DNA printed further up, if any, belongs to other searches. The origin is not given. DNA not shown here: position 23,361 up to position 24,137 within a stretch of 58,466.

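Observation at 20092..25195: Candidate new CDP-activated phospho-substituent pathway: TagF-like transferase, LicC-like cytidylyltransferase fused to a ParB/Srx domain, and DUF711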

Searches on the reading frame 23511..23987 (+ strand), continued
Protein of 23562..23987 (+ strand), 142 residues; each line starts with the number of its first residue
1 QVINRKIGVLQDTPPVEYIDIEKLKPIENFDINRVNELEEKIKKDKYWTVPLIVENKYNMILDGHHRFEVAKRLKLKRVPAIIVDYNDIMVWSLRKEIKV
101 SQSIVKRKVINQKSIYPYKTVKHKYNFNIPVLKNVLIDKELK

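Call 62: search_solved_structures(query=A3, max_evalue=0.01, show_alignments=4)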
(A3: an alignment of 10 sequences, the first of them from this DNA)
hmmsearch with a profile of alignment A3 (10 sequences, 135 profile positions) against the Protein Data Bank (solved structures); distinct sequences matched with E-value up to 0.01: 15.
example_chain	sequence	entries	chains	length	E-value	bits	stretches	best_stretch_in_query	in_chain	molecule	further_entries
5x0b_A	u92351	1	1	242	5.7e-17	64.7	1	5-104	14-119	Free serine kinase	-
1vk1_A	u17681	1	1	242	1.1e-16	63.8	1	5-104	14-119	Conserved hypothetical protein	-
5x0j_A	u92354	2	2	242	6.3e-16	61.3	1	5-104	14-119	Free serine kinase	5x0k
5x0e_A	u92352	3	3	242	1.1e-15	60.5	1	5-104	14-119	Free serine kinase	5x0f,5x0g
5ujd_A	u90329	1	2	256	4.1e-10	42.5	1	8-90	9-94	Siderophore biosynthesis protein SbnI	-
6nr6_A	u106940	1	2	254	5e-10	42.2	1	9-90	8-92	Bifunctional transcriptional regulator/O-phospho-L-serine synthase SbnI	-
5uje_A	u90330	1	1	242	7.1e-10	41.7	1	8-93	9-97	SbnI protein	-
7bnk_A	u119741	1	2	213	3.1e-05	26.7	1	18-87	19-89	ParB family protein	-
7bnr_A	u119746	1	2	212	3.9e-05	26.4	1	19-87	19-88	ParB family protein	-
7o0n_A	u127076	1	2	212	5.6e-05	25.9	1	18-87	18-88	ParB family protein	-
6sdk_A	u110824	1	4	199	0.0014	21.3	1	8-80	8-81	Stage 0 sporulation protein J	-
7ng0_A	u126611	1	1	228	0.0018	21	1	11-84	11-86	Nucleoid occlusion protein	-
7nfu_A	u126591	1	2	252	0.002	20.9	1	10-83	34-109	Nucleoid occlusion protein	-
6t1f_A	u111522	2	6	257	0.0034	20.1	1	15-97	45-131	Chromosome-partitioning protein ParB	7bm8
7ol9_A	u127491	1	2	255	0.0051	19.5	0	8-88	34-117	Nucleoid occlusion protein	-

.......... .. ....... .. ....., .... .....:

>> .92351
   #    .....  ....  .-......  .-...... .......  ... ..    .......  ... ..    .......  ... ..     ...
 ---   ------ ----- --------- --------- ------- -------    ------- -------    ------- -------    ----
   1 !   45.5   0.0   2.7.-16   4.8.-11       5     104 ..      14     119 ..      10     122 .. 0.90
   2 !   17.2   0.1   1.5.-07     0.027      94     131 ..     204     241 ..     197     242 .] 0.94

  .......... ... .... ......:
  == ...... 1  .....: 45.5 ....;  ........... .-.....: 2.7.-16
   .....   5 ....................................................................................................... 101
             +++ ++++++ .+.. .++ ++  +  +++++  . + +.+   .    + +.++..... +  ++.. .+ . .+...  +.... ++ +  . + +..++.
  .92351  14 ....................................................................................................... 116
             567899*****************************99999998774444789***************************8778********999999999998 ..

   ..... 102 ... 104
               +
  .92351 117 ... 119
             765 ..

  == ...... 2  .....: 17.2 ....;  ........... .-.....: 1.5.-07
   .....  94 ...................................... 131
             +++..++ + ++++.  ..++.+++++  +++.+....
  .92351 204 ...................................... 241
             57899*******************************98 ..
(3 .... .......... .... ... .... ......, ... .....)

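Call 86: search_protein_representatives(protein=window:23583-23987:+)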
Query: 135 residues. Proteins with E-value up to 0.001 (for the whole library): 1044; up to 1e-10: 246; up to 1e-30: 4. The best 150 are listed.
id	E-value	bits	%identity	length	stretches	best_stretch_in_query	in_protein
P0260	6.1e-37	143.0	62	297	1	9-125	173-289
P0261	1.8e-31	125.3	52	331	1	6-126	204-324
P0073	2.3e-31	124.9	52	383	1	5-127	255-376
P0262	7.4e-31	123.3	56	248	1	9-126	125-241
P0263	2.8e-29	118.2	52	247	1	9-126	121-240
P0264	7.8e-29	116.7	47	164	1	9-123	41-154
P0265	1.2e-28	116.1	47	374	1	8-119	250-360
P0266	2.9e-28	114.9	54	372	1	8-118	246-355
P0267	4.1e-28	114.4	45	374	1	10-128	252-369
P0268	1.1e-27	113.0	41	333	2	8-123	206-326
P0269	1.1e-27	113.0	60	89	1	48-130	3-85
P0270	1.3e-27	112.7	37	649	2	9-125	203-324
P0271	3.6e-27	111.4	48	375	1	9-125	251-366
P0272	2.4e-26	108.7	50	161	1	8-121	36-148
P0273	5.3e-25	104.3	39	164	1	6-125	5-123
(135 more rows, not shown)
